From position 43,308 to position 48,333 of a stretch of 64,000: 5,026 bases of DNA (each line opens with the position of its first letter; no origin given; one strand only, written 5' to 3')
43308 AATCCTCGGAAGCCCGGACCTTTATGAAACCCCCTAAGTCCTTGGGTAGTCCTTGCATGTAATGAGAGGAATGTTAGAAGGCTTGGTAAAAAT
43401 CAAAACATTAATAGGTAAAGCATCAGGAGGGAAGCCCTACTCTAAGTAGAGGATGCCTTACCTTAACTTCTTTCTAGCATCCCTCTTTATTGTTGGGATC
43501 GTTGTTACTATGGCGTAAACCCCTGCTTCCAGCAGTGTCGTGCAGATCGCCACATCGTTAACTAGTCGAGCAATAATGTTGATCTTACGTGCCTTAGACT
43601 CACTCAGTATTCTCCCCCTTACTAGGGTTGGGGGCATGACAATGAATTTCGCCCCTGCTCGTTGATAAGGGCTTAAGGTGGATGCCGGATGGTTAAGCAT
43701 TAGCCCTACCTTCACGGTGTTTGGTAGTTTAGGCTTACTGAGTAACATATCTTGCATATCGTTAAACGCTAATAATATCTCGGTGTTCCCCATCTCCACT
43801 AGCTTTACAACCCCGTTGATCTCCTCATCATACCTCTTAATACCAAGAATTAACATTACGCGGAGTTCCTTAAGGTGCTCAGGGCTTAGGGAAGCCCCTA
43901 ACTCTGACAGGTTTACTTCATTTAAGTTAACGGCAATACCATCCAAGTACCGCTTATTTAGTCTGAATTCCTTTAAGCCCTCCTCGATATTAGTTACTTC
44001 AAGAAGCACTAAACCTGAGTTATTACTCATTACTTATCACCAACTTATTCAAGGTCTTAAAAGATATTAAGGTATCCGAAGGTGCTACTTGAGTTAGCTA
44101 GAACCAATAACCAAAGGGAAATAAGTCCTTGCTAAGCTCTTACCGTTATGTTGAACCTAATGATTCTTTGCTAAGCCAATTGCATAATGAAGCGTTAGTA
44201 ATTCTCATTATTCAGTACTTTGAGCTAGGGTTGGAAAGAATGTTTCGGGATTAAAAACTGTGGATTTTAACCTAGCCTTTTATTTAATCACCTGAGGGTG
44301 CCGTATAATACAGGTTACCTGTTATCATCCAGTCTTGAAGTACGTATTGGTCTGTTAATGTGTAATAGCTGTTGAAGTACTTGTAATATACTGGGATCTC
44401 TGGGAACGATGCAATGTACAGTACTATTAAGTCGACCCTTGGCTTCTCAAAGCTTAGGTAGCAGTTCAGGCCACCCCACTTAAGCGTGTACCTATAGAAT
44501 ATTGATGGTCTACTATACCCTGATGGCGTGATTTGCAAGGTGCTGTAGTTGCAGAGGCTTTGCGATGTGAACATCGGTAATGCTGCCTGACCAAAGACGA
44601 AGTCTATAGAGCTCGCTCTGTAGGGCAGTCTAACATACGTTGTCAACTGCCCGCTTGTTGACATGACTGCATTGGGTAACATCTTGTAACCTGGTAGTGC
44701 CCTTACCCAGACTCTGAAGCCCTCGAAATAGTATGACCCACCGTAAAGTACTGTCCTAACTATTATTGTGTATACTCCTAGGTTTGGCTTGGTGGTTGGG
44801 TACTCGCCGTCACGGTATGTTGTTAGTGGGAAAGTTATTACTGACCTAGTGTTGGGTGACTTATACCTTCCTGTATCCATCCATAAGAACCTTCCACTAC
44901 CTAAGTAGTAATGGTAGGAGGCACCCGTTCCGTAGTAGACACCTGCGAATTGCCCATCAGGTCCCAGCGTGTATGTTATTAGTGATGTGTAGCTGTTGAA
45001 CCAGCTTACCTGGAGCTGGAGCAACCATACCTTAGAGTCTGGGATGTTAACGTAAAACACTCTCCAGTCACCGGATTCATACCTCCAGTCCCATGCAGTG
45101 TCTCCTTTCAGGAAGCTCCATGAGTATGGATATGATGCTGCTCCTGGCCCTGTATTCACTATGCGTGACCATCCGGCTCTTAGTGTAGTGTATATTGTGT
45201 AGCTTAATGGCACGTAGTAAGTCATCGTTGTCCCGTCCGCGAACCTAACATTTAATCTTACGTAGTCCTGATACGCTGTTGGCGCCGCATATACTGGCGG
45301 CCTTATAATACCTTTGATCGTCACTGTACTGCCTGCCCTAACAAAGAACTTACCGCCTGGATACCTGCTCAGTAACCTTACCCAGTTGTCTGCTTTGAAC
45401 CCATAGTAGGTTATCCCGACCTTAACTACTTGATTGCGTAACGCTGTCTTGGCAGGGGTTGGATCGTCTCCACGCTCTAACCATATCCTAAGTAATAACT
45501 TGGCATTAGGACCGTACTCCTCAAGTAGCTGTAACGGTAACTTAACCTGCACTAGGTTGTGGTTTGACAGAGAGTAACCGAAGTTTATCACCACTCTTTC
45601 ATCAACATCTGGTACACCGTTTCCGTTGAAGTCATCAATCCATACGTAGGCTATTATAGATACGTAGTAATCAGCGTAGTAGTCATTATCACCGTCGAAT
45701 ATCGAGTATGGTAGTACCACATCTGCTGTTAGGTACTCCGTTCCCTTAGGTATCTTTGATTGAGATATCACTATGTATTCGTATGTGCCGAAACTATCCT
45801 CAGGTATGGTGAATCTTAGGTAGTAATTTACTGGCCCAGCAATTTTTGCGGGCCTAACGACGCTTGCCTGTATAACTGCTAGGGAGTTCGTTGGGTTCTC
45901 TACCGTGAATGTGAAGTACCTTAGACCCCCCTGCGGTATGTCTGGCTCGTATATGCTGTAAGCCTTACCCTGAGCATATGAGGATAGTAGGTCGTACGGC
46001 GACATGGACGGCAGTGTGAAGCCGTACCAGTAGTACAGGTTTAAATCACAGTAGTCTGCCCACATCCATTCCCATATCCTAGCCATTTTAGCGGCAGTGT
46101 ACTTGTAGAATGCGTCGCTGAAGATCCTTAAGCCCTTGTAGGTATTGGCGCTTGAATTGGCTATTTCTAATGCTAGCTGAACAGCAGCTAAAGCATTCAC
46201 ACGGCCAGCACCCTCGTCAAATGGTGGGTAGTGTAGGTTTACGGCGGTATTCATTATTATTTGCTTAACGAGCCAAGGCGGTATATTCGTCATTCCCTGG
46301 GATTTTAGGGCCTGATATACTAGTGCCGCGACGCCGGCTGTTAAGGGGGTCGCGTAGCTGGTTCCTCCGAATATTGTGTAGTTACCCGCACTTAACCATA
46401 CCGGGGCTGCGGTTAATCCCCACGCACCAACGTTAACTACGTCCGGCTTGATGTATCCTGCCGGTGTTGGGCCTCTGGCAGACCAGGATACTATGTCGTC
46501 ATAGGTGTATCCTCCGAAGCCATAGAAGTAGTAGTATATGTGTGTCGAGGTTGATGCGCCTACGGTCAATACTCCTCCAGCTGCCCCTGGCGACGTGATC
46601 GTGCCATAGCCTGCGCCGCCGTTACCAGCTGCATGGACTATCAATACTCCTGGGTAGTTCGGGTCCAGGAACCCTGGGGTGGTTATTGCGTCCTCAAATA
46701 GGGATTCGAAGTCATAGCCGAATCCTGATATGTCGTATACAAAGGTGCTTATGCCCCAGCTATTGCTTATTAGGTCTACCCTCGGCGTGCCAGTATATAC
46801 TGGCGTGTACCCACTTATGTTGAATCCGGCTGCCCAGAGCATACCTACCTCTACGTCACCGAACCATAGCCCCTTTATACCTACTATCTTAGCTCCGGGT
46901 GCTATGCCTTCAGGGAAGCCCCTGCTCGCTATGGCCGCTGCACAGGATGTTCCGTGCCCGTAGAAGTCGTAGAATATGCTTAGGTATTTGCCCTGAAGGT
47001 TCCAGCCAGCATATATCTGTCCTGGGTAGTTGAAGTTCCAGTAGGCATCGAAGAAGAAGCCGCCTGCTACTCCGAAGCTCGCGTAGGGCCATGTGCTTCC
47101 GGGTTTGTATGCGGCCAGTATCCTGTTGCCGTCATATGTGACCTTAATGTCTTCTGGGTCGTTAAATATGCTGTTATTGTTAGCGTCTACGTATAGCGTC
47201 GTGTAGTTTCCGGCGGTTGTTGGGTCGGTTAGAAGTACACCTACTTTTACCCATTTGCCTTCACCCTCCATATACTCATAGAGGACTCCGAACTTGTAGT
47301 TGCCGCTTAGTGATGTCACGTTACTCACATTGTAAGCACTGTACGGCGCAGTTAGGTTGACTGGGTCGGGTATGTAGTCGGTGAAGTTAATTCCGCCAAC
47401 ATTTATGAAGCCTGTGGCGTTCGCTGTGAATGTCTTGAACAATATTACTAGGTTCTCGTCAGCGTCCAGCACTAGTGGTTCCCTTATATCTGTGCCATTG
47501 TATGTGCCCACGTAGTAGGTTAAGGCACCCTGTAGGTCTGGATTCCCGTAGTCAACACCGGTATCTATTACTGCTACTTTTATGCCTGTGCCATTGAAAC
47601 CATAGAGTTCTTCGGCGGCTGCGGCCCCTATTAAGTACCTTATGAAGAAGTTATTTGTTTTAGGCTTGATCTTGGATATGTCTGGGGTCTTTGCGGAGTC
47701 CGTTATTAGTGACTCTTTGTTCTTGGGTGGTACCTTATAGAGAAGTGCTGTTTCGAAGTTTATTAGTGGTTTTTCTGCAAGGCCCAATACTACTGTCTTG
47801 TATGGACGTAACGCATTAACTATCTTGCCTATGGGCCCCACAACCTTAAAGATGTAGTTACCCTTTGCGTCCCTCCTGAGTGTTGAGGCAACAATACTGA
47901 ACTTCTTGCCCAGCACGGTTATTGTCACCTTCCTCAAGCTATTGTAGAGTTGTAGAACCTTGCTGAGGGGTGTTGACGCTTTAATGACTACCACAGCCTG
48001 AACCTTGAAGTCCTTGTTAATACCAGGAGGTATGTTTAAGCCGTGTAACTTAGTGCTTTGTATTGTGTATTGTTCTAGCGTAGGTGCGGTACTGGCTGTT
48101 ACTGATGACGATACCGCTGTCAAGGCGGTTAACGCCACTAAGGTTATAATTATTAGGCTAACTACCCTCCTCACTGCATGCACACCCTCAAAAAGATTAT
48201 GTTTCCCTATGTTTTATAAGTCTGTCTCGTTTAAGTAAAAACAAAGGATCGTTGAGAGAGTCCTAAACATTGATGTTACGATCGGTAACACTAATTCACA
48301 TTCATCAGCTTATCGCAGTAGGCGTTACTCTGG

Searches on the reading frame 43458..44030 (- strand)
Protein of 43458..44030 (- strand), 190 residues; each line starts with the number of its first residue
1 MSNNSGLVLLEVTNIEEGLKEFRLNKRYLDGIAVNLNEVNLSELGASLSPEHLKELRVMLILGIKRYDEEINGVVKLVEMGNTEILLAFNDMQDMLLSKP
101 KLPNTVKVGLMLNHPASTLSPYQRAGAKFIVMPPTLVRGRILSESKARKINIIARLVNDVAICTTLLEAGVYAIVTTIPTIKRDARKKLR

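Call 12: search_protein_families(library=pfam, proteins=[window:43458-44030:-], max_evalue=0.01)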
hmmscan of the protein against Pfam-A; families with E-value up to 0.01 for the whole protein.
window:43458-44030:- (190 aa): 0 families

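Call 13: search_protein_families(library=ncbifam, proteins=[window:43458-44030:-], max_evalue=0.01)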
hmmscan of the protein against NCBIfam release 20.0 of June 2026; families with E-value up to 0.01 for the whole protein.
window:43458-44030:- (190 aa): 0 families

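Call 67: find_encoding_contigs(protein=window:43458-44030:-, flank=4000, max_places=8)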
Protein window:43458-44030:- (190 aa): 6 contigs read that carry it; 4 places shown.
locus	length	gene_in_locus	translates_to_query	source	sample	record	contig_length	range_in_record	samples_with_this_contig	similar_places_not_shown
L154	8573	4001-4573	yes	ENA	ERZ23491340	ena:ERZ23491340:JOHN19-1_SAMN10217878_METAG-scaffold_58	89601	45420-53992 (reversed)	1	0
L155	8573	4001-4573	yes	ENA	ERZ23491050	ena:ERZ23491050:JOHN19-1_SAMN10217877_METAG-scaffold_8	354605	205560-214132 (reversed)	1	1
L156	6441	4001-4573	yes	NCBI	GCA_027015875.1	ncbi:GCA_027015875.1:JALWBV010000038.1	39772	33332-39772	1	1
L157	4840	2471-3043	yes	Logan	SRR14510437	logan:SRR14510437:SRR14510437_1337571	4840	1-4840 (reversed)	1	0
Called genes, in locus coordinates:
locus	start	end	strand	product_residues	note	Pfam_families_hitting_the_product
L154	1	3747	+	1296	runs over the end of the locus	PF00082:Peptidase_S8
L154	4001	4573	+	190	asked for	-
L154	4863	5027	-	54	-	-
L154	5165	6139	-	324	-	PF27229:SSO2105_N (weak)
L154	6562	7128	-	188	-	PF01944:SpoIIM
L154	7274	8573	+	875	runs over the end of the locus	PF04851:ResIII, PF00270:DEAD, PF00271:Helicase_C, PF19306:WHD_Lhr, PF08494:DEAD_assoc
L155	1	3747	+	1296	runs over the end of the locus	PF00082:Peptidase_S8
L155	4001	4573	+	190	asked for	-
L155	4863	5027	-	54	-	-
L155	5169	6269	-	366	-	PF27229:SSO2105_N (weak)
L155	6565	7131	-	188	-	PF01944:SpoIIM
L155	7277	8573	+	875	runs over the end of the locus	PF04851:ResIII, PF00270:DEAD, PF00271:Helicase_C, PF19306:WHD_Lhr, PF08494:DEAD_assoc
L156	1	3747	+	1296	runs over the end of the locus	PF00082:Peptidase_S8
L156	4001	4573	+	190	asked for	-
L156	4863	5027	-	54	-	-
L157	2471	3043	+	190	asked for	-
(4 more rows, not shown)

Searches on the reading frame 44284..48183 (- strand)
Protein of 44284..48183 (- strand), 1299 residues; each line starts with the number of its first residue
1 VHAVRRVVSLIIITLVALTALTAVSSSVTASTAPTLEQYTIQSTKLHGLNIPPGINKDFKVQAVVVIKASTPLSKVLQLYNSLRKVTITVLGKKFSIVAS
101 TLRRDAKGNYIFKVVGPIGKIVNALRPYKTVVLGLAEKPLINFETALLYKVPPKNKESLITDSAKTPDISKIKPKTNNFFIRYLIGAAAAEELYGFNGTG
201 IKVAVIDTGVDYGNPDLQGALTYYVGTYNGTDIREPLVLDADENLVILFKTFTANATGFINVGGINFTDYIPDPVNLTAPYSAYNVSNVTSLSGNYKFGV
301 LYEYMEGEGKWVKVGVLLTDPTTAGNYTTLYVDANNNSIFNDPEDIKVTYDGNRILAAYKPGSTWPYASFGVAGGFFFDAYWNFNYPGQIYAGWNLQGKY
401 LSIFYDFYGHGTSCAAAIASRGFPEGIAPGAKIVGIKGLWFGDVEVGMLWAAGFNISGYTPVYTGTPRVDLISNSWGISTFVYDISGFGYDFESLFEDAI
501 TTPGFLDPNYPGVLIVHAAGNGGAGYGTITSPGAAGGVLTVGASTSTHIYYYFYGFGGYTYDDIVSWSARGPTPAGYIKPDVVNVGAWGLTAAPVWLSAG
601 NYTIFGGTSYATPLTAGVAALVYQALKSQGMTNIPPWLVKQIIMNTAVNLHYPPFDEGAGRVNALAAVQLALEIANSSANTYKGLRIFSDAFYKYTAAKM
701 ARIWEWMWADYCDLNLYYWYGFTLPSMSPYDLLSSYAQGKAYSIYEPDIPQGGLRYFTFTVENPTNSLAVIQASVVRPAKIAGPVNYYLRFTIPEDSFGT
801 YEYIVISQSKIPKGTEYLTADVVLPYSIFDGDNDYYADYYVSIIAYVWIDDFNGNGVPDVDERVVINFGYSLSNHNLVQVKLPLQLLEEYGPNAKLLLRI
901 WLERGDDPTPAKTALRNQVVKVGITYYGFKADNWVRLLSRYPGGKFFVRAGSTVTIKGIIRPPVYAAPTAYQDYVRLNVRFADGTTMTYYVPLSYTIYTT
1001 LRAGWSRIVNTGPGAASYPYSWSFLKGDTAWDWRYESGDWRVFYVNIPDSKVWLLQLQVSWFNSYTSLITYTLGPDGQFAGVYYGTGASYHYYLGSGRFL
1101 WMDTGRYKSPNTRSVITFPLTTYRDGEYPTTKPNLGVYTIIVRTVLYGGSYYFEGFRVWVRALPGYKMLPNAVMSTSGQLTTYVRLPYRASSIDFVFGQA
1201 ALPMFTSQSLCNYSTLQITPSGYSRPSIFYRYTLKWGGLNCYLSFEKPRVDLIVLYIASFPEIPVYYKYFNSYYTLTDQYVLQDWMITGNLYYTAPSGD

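Call 12: search_protein_families(library=pfam, proteins=[window:44284-48183:-], max_evalue=0.01)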
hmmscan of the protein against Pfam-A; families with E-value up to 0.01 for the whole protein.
window:44284-48183:- (1299 aa): 1 family
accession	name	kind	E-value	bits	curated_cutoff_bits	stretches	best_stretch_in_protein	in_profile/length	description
PF00082.27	Peptidase_S8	-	1.1e-35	123.8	21.8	1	198-659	1-287/288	Subtilase family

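Call 13: search_protein_families(library=ncbifam, proteins=[window:44284-48183:-], max_evalue=0.01)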
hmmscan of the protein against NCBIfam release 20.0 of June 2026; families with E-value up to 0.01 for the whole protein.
window:44284-48183:- (1299 aa): 6 families
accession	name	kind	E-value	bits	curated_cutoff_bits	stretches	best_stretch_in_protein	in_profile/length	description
TIGR03921.1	T7SS_mycosin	equivalog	6.2e-18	65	278.75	2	512-671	149-288/353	type VII secretion-associated serine protease mycosin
NF042956.1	IteS_antiphage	equivalog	1.9e-09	36.3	900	1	528-647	412-533/747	S8 family anti-phage peptidase IteS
NF040553.1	SGO_0316_fam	subfamily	5.5e-06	24.3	1400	1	564-648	653-736/1486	SGO_0316/SGO_0317 family LPXTG-anchored serine peptidase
NF033595.1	denti_PrtP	equivalog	1.3e-05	24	300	1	512-670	366-504/606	dentilisin complex serine proteinase subunit PrtP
TIGR03895.1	protease_PatA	subfamily_domain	2.1e-05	23.5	421.05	1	606-670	160-227/606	PatA/PatG family cyanobactin maturation protease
NF041539.1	choice_anch_R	domain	0.0095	15.9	30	0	870-938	28-92/155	choice-of-anchor R domain-containing protein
